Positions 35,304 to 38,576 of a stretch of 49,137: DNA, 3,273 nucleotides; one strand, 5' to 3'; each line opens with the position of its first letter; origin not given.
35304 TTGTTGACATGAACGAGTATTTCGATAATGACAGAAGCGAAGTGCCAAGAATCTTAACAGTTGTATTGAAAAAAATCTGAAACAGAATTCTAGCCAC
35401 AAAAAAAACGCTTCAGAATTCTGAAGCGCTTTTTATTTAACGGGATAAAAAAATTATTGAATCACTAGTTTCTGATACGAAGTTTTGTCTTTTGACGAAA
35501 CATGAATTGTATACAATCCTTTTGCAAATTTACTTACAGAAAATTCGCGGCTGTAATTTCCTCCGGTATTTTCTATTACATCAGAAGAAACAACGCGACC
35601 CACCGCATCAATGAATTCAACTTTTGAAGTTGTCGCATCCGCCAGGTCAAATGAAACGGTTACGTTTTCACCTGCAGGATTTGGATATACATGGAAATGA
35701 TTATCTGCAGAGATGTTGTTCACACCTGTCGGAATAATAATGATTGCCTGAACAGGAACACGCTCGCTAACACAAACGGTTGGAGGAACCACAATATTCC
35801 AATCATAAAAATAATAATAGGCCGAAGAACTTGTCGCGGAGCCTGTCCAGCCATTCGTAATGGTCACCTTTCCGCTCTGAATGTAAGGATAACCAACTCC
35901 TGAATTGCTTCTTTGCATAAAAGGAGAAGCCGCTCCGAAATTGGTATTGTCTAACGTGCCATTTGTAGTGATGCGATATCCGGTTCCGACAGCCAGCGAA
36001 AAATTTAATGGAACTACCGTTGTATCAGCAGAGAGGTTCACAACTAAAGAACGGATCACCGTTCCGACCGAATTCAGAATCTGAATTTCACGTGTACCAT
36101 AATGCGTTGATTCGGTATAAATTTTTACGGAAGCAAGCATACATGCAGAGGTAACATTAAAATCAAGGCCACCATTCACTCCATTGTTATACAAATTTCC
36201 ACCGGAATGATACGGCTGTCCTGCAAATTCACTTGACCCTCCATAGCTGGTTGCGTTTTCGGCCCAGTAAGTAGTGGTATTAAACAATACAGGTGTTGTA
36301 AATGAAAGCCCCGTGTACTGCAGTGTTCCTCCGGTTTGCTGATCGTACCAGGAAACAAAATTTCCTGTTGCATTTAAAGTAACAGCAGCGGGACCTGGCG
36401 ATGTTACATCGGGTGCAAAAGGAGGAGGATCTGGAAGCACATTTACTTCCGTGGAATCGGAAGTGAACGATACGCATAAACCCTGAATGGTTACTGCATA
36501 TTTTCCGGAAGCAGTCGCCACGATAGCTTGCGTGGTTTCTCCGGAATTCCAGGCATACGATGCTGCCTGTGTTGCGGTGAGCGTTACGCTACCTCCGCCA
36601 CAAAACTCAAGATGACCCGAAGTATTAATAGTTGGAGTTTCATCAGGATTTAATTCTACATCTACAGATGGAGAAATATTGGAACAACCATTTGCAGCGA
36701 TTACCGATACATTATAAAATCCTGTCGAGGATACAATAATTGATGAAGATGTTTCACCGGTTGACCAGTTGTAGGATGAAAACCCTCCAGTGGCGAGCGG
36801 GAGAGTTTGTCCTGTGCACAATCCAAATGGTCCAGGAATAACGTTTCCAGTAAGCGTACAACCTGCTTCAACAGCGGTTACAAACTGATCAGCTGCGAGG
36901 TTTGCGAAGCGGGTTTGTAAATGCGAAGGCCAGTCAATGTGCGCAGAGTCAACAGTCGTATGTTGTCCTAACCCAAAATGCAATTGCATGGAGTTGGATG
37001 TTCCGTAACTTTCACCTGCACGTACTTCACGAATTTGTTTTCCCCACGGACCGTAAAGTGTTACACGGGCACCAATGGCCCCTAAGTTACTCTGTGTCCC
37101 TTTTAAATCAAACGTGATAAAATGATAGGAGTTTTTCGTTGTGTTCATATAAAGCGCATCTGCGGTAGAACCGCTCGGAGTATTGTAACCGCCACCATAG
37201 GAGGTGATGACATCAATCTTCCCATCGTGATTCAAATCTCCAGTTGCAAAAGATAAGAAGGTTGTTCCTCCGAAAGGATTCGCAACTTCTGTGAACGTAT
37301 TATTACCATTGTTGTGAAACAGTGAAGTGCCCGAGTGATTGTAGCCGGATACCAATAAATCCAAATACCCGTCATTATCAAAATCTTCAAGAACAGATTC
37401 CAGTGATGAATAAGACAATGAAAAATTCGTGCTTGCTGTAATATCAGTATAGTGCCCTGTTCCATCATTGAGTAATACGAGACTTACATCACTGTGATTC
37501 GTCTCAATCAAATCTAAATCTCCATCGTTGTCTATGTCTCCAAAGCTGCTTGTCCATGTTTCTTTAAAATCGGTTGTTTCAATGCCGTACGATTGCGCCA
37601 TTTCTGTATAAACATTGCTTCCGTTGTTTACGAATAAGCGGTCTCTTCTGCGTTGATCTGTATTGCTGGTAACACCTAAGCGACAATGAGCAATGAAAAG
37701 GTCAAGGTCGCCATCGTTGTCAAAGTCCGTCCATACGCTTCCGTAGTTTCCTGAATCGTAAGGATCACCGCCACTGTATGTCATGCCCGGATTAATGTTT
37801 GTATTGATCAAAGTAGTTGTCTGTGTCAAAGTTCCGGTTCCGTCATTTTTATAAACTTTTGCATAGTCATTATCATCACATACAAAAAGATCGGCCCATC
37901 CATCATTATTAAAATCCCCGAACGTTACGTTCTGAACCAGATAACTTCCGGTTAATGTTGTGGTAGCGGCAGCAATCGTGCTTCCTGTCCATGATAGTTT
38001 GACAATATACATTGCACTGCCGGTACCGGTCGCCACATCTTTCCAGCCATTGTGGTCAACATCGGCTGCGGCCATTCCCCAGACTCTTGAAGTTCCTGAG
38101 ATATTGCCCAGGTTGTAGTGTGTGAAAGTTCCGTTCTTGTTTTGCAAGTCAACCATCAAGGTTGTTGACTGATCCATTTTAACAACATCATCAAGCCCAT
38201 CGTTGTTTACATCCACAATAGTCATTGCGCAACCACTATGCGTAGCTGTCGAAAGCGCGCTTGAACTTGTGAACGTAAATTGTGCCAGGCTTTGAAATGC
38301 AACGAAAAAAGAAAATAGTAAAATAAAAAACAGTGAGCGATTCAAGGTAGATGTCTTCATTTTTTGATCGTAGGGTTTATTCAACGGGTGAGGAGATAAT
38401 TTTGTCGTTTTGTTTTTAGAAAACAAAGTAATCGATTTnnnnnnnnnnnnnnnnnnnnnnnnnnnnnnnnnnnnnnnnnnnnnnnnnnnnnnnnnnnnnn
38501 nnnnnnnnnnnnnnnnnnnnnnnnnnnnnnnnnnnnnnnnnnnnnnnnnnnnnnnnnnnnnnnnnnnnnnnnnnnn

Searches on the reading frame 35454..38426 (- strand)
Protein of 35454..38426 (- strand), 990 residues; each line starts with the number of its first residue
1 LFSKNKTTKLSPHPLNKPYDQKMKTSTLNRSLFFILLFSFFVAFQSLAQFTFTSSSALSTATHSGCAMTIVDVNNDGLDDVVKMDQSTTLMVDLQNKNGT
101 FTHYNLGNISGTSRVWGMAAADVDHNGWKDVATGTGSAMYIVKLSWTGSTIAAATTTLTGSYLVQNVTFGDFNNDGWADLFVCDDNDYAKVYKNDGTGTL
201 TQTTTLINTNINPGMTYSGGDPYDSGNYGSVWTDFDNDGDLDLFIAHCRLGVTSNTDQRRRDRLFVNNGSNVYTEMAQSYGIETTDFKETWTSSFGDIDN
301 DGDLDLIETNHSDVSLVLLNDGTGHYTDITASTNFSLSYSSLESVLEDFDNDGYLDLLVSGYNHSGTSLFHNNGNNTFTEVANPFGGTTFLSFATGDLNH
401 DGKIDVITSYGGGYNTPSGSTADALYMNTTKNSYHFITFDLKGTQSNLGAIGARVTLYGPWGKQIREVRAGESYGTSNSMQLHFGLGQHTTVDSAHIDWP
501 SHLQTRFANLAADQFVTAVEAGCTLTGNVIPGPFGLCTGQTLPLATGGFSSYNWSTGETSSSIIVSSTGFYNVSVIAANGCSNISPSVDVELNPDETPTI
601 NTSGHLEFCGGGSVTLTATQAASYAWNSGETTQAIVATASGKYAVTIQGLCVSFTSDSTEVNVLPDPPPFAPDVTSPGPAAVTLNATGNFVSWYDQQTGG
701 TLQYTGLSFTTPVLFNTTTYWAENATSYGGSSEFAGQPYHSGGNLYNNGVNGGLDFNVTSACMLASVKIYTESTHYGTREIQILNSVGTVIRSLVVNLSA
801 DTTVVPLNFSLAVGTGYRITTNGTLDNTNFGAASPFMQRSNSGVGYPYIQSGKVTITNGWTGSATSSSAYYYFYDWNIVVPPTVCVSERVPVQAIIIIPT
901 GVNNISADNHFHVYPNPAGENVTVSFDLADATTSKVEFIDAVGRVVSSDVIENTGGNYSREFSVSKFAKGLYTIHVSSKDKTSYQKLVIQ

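Call 3: search_protein_families(library=pfam, proteins=[window:35454-38426:-], max_evalue=0.1)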
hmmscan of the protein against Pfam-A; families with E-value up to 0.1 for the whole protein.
window:35454-38426:- (990 aa): 8 families
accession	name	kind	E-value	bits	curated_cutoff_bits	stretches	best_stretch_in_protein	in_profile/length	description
PF13517.12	FG-GAP_3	-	5.2e-44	149.1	26.9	7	348-407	1-60/61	FG-GAP-like repeat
PF07593.17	UnbV_ASPIC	-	4.4e-20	71.8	23.4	1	450-517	1-68/68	ASPIC and UnbV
PF01839.29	FG-GAP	-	8.5e-15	54.7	22.1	2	392-418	4-31/37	FG-GAP repeat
PF18962.6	Por_Secre_tail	-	6.3e-13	49.3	27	1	913-989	1-75/75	Secretion system C-terminal sorting domain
PF19081.6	Ig_7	-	4.1e-08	33.8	27.3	1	677-729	13-69/84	Ig-like domain CHU_C associated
PF11589.14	DUF3244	-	0.0045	17.4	25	1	919-981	28-88/96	Domain of unknown function (DUF3244)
PF00630.25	Filamin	-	0.03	15.6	26.9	0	907-981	21-85/93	Filamin/ABP280 repeat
PF07495.19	Y_Y_Y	-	0.079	13.3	26.6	0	949-983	20-51/65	Y_Y_Y domain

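Call 4: search_protein_families(library=ncbifam, proteins=[window:35454-38426:-], max_evalue=0.1)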
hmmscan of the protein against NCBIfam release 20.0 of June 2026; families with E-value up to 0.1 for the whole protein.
window:35454-38426:- (990 aa): 3 families
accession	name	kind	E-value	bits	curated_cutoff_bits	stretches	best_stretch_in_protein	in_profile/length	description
NF038113.1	T9SSA_dep_M36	equivalog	6.3e-11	41.2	885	1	902-990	785-869/869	T9SS-dependent M36 family metallopeptidase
TIGR04183.1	Por_Secre_tail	domain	1.6e-10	40.8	23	1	913-990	1-72/72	T9SS type A sorting domain-containing protein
NF052323.1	T9SSA_dep_M6i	equivalog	6e-05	21.2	600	1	910-986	957-1034/1043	T9SS-dependent M6-like inactivated metalloprotease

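Call 88: search_solved_structures(query=window:35454-38360:-, max_evalue=0.1)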
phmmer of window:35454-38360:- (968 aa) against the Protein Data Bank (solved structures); distinct sequences matched with E-value up to 0.1: 1.
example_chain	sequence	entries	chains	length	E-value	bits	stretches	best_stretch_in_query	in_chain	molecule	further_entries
9etn_A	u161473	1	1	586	2e-06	29.2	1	240-482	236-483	Cartilage acidic protein 1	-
